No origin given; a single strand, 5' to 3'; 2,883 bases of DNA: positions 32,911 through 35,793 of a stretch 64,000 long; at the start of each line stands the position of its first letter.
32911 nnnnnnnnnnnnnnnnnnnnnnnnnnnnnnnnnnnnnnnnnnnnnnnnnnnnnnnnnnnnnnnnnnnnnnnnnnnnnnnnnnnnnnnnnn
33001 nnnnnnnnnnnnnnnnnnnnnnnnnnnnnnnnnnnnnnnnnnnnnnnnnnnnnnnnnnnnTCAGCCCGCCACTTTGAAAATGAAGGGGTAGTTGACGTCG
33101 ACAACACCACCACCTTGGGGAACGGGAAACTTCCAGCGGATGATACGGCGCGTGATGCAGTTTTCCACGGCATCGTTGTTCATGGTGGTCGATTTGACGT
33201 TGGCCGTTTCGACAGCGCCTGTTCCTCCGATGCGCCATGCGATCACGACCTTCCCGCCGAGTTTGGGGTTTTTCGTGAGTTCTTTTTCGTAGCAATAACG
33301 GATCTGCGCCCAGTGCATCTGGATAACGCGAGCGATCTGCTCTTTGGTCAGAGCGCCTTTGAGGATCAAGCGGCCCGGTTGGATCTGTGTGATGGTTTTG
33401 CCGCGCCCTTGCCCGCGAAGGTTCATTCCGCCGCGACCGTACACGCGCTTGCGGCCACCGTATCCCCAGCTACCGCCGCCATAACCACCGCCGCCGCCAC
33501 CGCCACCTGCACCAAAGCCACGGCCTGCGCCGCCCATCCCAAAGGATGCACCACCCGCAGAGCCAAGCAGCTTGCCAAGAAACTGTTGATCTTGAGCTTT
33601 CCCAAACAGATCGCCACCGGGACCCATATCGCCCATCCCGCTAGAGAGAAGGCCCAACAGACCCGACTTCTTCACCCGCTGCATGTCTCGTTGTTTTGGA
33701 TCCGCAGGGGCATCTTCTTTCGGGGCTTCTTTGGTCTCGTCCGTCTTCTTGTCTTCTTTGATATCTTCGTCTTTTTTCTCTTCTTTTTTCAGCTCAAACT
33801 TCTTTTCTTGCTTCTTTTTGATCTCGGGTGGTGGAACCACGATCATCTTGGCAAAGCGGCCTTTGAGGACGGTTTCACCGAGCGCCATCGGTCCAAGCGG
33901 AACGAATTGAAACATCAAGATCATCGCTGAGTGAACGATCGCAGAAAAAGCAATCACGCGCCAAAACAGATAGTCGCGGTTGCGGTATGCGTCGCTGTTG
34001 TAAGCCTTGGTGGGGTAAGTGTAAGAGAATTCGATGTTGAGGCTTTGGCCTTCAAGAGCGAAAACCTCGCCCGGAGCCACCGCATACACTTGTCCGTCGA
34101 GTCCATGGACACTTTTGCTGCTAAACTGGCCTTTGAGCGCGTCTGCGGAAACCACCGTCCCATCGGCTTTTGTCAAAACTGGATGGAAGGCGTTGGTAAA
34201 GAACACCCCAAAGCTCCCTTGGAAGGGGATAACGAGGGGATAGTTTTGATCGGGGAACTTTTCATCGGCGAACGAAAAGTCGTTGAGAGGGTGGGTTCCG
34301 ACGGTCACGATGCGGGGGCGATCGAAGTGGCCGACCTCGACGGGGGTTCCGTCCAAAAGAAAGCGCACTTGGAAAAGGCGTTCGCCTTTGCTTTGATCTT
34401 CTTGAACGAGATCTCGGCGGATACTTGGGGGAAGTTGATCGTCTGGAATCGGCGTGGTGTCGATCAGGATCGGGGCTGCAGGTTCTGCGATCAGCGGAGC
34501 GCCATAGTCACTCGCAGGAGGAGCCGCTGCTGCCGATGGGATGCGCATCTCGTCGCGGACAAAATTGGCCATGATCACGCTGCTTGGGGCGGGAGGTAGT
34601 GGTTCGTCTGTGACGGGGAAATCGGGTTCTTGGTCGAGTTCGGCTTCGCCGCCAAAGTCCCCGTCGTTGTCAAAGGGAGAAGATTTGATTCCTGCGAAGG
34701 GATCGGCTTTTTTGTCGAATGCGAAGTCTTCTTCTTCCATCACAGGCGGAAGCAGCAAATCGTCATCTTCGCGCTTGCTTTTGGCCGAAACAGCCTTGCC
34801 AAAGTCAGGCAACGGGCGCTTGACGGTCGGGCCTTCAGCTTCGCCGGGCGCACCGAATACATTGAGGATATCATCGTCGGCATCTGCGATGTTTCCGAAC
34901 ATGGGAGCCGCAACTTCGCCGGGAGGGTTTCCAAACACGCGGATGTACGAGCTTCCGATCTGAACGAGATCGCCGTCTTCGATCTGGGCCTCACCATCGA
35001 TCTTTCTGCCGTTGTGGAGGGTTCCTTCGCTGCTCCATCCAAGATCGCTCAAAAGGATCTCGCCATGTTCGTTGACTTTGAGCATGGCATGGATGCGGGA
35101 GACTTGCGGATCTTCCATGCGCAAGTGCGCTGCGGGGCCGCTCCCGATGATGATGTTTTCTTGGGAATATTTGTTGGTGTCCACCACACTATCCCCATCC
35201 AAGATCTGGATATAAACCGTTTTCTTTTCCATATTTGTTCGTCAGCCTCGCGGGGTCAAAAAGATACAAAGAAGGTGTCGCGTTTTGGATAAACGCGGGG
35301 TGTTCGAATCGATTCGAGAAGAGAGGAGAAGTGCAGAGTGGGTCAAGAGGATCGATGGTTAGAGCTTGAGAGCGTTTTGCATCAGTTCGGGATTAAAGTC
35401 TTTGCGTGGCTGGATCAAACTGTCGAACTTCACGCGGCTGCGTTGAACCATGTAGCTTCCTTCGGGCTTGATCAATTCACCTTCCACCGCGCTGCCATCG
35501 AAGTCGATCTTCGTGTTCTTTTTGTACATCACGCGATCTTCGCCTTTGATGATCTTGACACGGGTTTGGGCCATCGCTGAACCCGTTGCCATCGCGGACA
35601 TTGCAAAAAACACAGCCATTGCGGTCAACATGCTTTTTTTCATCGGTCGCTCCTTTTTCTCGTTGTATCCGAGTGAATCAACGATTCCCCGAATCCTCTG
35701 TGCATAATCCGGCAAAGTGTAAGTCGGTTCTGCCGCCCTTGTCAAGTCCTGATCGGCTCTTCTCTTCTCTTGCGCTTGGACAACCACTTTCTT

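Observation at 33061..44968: Compact, single-locus Glt/Nfs-type trans-envelope machine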

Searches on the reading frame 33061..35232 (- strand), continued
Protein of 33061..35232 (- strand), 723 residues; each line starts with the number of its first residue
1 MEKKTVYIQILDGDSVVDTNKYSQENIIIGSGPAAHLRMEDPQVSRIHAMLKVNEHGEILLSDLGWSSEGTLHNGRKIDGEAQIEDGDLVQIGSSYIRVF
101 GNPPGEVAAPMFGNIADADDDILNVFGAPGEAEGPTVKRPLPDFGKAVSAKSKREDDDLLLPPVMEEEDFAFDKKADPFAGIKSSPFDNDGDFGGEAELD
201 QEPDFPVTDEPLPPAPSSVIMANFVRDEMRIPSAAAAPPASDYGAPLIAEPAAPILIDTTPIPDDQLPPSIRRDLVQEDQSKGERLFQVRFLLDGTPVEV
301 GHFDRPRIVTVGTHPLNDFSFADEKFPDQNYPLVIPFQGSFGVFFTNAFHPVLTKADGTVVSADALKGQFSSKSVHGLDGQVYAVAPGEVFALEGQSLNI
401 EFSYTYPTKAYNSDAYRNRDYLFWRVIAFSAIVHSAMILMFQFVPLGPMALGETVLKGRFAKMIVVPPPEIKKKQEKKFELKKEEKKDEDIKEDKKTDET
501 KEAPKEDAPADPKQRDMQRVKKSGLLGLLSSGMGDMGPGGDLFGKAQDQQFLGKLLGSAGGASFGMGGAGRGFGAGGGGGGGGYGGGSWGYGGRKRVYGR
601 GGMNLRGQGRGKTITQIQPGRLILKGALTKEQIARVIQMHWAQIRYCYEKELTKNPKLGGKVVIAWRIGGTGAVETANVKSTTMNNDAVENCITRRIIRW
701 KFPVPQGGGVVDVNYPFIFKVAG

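Call 92: search_protein_families(library=ncbifam, proteins=[P0088, P0089, P0102, P0083, P0086, P0147, P0143, P0188, P0216, P0069], max_evalue=1e-25)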
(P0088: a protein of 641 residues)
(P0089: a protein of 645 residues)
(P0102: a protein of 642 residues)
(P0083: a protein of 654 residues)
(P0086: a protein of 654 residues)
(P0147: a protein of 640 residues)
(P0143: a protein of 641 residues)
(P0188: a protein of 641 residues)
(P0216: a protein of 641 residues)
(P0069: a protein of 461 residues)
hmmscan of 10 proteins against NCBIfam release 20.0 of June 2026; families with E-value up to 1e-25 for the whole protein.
P0088 (641 aa): 2 families
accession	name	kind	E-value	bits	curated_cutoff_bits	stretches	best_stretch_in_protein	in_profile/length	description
NF033760.1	gliding_GltG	equivalog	2.7e-105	353.3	650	1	7-639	5-650/650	adventurous gliding motility protein GltG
NF033768.1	myxo_SS_tail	domain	2.2e-34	117.4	40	1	543-635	1-92/92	AgmX/PglI C-terminal domain-containing protein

P0089 (645 aa): 2 families
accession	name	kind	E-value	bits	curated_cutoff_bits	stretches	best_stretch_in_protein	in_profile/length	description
NF033760.1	gliding_GltG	equivalog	4.5e-99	332.8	650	1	22-645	19-650/650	adventurous gliding motility protein GltG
NF033768.1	myxo_SS_tail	domain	9.5e-33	112.2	40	1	549-641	1-92/92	AgmX/PglI C-terminal domain-containing protein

P0102 (642 aa): 2 families
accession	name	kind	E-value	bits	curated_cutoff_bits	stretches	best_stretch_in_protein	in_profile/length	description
NF033760.1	gliding_GltG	equivalog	1.7e-105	354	650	1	10-642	7-649/650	adventurous gliding motility protein GltG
NF033768.1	myxo_SS_tail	domain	2.4e-33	114.1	40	1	547-639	1-92/92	AgmX/PglI C-terminal domain-containing protein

P0083 (654 aa): 2 families
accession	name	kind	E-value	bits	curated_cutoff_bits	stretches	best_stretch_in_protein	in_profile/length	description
NF033760.1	gliding_GltG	equivalog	1.4e-121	407.2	650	1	1-653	1-647/650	adventurous gliding motility protein GltG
NF033768.1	myxo_SS_tail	domain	7.3e-33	112.5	40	1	560-651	1-91/92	AgmX/PglI C-terminal domain-containing protein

P0086 (654 aa): 2 families
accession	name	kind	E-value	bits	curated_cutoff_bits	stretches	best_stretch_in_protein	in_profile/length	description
NF033760.1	gliding_GltG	equivalog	6.8e-208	692.3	650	1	1-654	1-650/650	adventurous gliding motility protein GltG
NF033768.1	myxo_SS_tail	domain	1.9e-32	111.2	40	1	558-650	1-92/92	AgmX/PglI C-terminal domain-containing protein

P0147 (640 aa): 2 families
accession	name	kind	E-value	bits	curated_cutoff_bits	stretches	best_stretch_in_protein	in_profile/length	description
NF033760.1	gliding_GltG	equivalog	5.8e-104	348.9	650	1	1-640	1-648/650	adventurous gliding motility protein GltG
NF033768.1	myxo_SS_tail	domain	1e-33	115.3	40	1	546-638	1-92/92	AgmX/PglI C-terminal domain-containing protein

P0143 (641 aa): 2 families
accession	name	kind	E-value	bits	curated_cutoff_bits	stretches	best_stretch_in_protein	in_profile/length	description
NF033760.1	gliding_GltG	equivalog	3.8e-238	792.3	650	1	1-640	1-649/650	adventurous gliding motility protein GltG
NF033768.1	myxo_SS_tail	domain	2.6e-33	114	40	1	545-637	1-92/92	AgmX/PglI C-terminal domain-containing protein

P0188 (641 aa): 2 families
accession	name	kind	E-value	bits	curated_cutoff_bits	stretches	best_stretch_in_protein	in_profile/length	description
NF033760.1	gliding_GltG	equivalog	9.1e-99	331.8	650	1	18-641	5-650/650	adventurous gliding motility protein GltG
NF033768.1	myxo_SS_tail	domain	5.2e-30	103.4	40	1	545-637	1-92/92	AgmX/PglI C-terminal domain-containing protein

P0216 (641 aa): 2 families
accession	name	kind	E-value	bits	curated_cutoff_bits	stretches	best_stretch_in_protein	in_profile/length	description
NF033760.1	gliding_GltG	equivalog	2.8e-99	333.5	650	1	15-637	5-649/650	adventurous gliding motility protein GltG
NF033768.1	myxo_SS_tail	domain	7.9e-33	112.5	40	1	542-634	1-92/92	AgmX/PglI C-terminal domain-containing protein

P0069 (461 aa): 2 families
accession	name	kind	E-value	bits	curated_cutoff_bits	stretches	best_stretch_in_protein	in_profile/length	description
NF033760.1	gliding_GltG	equivalog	4.9e-55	187.3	650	1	22-460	197-649/650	adventurous gliding motility protein GltG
NF033768.1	myxo_SS_tail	domain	2.6e-35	120.4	40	1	365-457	1-92/92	AgmX/PglI C-terminal domain-containing protein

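Call 93: list_cluster_members(proteins=[P0143, P0086, P0083, P0088, P0102, P0089, P0147, P0069, P0070, P0200])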
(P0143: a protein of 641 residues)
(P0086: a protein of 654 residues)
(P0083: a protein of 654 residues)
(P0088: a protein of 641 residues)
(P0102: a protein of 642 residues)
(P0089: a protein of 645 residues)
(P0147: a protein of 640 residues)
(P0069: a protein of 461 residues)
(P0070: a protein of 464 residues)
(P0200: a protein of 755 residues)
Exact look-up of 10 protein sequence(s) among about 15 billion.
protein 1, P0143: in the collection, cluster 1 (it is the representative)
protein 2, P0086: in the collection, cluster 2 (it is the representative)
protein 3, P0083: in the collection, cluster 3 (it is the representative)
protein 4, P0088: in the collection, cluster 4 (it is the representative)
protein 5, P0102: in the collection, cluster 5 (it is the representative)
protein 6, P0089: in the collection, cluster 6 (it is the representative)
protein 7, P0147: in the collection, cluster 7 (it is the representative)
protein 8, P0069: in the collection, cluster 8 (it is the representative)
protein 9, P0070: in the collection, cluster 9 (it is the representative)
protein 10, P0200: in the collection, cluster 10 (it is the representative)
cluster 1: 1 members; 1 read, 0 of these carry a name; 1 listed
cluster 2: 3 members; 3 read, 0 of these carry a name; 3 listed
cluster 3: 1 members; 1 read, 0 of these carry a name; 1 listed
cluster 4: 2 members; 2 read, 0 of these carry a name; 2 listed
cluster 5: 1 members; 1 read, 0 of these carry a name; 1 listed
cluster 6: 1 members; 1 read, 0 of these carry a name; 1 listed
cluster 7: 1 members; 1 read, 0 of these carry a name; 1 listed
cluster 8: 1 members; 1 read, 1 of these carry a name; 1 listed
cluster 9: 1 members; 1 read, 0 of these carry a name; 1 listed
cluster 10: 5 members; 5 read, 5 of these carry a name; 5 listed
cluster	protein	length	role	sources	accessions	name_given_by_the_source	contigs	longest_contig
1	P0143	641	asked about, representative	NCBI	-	-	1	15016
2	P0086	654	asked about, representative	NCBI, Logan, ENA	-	-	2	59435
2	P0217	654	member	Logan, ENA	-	-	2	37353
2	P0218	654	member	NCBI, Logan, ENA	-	-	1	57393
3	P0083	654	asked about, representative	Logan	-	-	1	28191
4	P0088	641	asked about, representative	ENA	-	-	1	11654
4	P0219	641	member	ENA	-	-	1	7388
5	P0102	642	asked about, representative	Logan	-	-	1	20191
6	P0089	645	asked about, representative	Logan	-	-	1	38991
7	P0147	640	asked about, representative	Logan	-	-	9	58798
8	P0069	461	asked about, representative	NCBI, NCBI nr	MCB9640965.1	MAG: AgmX/PglI C-terminal domain-containing protein [Myxococcales bacterium] | AgmX/PglI C-terminal domain-containing protein [Myxococcales bacterium]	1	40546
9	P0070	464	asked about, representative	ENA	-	-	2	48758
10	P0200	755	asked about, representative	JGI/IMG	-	TonB family protein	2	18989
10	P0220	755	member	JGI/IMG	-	TonB family protein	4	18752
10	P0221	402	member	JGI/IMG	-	hypothetical protein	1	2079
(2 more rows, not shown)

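Call 94: find_encoding_contigs(protein=P0069, flank=10000, max_places=2)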
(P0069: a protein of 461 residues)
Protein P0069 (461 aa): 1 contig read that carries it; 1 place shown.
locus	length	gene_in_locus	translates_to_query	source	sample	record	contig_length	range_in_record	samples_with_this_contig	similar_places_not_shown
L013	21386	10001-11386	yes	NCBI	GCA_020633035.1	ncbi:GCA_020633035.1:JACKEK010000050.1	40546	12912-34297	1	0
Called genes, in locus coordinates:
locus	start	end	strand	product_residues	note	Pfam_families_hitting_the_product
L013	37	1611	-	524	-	PF17914:HopA1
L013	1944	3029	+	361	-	PF08713:DNA_alkylation (weak), PF02985:HEAT (faint)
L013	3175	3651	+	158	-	PF00392:GntR (weak), PF02082:Rrf2, PF13545:HTH_Crp_2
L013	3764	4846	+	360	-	PF00724:Oxidored_FMN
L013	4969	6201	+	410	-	-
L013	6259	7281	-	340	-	PF01073:3Beta_HSD, PF01370:Epimerase, PF04321:RmlD_sub_bind, PF13460:NAD_binding_10, PF16363:GDP_Man_Dehyd, PF07993:NAD_binding_4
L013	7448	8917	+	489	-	PF01565:FAD_binding_4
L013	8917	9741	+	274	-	PF00106:adh_short, PF08659:KR, PF13561:adh_short_C2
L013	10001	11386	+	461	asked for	-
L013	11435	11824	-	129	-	PF01152:Bac_globin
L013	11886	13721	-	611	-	PF02518:HATPase_c (faint), PF13589:HATPase_c_3, PF00183:HSP90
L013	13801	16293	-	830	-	PF13424:TPR_12 (faint), PF07719:TPR_2 (faint), PF14559:TPR_19 (faint), PF12895:ANAPC3 (faint)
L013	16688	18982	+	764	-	PF00069:Pkinase, PF03109:ABC1 (weak), PF07714:PK_Tyr_Ser-Thr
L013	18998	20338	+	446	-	-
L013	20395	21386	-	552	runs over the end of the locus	-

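Call 96: find_encoding_contigs(protein=P0070, flank=10000, max_places=1)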
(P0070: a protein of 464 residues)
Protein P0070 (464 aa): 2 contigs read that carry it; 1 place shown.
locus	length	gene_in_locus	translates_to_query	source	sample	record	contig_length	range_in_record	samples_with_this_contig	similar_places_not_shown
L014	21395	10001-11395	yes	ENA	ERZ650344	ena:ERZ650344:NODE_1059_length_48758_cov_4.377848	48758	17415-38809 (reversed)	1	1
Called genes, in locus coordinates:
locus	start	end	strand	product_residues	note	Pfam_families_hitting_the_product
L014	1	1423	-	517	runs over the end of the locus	PF06808:DctM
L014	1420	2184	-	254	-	PF04290:DctQ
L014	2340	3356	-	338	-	PF03480:DctP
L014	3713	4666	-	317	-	PF16811:TAtT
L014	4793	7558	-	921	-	PF00069:Pkinase, PF07714:PK_Tyr_Ser-Thr, PF01011:PQQ (faint), PF13570:Beta-prop_ACSF4, PF13360:PQQ_2, PF13570:Beta-prop_ACSF4, PF13360:PQQ_2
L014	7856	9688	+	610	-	PF00637:Clathrin (faint), PF13428:TPR_14 (faint), PF00515:TPR_1 (faint), PF07719:TPR_2 (faint), PF13176:TPR_7 (faint), PF13424:TPR_12 (faint), PF14938:SNAP (weak)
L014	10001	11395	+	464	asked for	-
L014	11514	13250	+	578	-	PF13513:HEAT_EZ (faint), PF23227:HEAT_MROH2B_C (faint), PF00514:Arm (faint), PF02985:HEAT (faint), PF03130:HEAT_PBS (faint), PF13646:HEAT_2 (weak), PF01602:Adaptin_N, PF13646:HEAT_2, +3 more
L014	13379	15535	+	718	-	PF07719:TPR_2 (faint), PF13174:TPR_6 (faint), PF13428:TPR_14 (faint), PF14559:TPR_19 (faint), PF13432:TPR_16 (faint)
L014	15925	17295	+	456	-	-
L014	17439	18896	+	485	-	PF13428:TPR_14 (faint), PF13431:TPR_17 (faint), PF23914:TPR_CcmH_CycH (faint), PF13414:TPR_11 (faint)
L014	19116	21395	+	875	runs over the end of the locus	PF02861:Clp_N, PF23569:NBD_SMAX1, PF00004:AAA, PF17871:AAA_lid_9, PF07724:AAA_2, PF07728:AAA_5, PF00004:AAA, PF10431:ClpB_D2-small, +11 more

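Call 110: find_encoding_contigs(protein=P0143, flank=10000, max_places=1)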
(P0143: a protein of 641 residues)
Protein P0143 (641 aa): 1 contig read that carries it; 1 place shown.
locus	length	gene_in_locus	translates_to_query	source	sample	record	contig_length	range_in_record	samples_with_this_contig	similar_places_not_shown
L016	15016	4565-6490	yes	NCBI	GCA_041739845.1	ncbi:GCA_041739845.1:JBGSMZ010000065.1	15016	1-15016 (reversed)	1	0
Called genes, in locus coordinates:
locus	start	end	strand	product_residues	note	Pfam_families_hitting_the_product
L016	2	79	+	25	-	?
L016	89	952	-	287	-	PF01695:IstB_IS21 (weak)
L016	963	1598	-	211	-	-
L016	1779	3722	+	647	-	PF02824:TGS, PF07973:tRNA_SAD, PF00587:tRNA-synt_2b, PF03129:HGTP_anticodon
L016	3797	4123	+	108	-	PF02036:SCP2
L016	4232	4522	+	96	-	-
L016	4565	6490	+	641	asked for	PF16697:Yop-YscD_cpl, PF00498:FHA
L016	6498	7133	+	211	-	-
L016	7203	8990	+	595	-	-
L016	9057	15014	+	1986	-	?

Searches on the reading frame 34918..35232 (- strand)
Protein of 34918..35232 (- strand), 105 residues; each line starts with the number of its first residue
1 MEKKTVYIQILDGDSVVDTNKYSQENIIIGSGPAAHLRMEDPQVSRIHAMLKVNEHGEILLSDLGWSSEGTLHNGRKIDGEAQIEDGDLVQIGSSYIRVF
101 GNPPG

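Call 107: search_solved_structures(query=window:34918-35232:-, max_evalue=0.01, show_alignments=3)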
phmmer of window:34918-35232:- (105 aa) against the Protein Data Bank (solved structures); distinct sequences matched with E-value up to 0.01: 7.
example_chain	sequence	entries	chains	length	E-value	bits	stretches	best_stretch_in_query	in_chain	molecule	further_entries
3po8_A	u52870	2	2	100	2.3e-06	31.2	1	8-100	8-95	Putative uncharacterized protein TB39.8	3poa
3gqs_A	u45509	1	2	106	2.8e-06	30.9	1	20-96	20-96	Adenylate cyclase-like protein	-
2lc1_A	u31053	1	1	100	4.1e-06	30.4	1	7-98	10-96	Putative uncharacterized protein TB39.8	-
3oun_A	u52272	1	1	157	1.7e-05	28.5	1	8-97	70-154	Putative uncharacterized protein TB39.8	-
2kb3_A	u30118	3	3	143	0.0039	20.9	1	25-97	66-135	Oxoglutarate dehydrogenase inhibitor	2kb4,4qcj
8p5x_G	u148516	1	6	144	0.004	20.8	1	25-97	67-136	Oxoglutarate dehydrogenase inhibitor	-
1uht_A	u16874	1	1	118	0.0058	20.3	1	37-96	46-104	expressed protein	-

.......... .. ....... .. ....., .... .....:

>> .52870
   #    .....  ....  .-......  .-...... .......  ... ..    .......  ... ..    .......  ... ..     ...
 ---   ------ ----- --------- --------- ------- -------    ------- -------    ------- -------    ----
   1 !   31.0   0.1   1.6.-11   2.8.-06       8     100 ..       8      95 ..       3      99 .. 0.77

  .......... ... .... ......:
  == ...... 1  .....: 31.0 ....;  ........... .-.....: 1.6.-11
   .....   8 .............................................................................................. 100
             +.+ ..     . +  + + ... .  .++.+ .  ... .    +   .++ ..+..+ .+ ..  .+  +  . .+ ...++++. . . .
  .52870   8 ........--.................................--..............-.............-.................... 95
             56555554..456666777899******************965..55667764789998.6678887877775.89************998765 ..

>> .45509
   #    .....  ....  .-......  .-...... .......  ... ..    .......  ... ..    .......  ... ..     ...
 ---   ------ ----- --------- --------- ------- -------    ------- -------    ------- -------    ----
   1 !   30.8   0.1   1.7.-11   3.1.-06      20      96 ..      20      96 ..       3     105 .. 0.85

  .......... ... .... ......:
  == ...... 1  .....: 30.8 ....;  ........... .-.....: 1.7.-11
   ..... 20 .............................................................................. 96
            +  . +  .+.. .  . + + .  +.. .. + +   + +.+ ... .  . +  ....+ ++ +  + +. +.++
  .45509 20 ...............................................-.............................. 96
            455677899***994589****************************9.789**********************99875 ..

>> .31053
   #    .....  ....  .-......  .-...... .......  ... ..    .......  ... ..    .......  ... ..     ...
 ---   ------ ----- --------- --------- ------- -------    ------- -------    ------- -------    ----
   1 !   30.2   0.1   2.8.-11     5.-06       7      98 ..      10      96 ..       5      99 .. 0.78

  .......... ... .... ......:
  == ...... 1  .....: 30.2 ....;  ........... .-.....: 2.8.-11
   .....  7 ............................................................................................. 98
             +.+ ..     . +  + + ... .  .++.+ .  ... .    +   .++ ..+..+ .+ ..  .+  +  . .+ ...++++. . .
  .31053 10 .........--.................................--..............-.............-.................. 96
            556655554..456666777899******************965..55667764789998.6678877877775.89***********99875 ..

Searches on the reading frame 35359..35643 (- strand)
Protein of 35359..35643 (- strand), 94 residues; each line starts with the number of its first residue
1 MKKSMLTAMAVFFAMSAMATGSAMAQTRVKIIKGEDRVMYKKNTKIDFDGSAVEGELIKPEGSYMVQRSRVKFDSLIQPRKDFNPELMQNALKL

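Call 5: search_protein_families(library=pfam, proteins=[window:35359-35643:-], max_evalue=0.01)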
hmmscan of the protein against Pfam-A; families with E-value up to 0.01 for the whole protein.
window:35359-35643:- (94 aa): 0 families

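Call 6: search_protein_families(library=ncbifam, proteins=[window:35359-35643:-], max_evalue=0.01)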
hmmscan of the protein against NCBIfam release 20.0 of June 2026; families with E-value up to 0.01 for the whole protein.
window:35359-35643:- (94 aa): 2 families
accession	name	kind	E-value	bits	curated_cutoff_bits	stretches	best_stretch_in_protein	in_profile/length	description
NF033764.1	gliding_CglF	equivalog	3.3e-17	62.3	90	1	14-91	6-85/88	adventurous gliding motility protein CglF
NF040942.2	hypo_ExtJ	equivalog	0.0042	17.4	52.5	1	1-44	1-45/77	selenite/tellurite reduction operon protein ExtJ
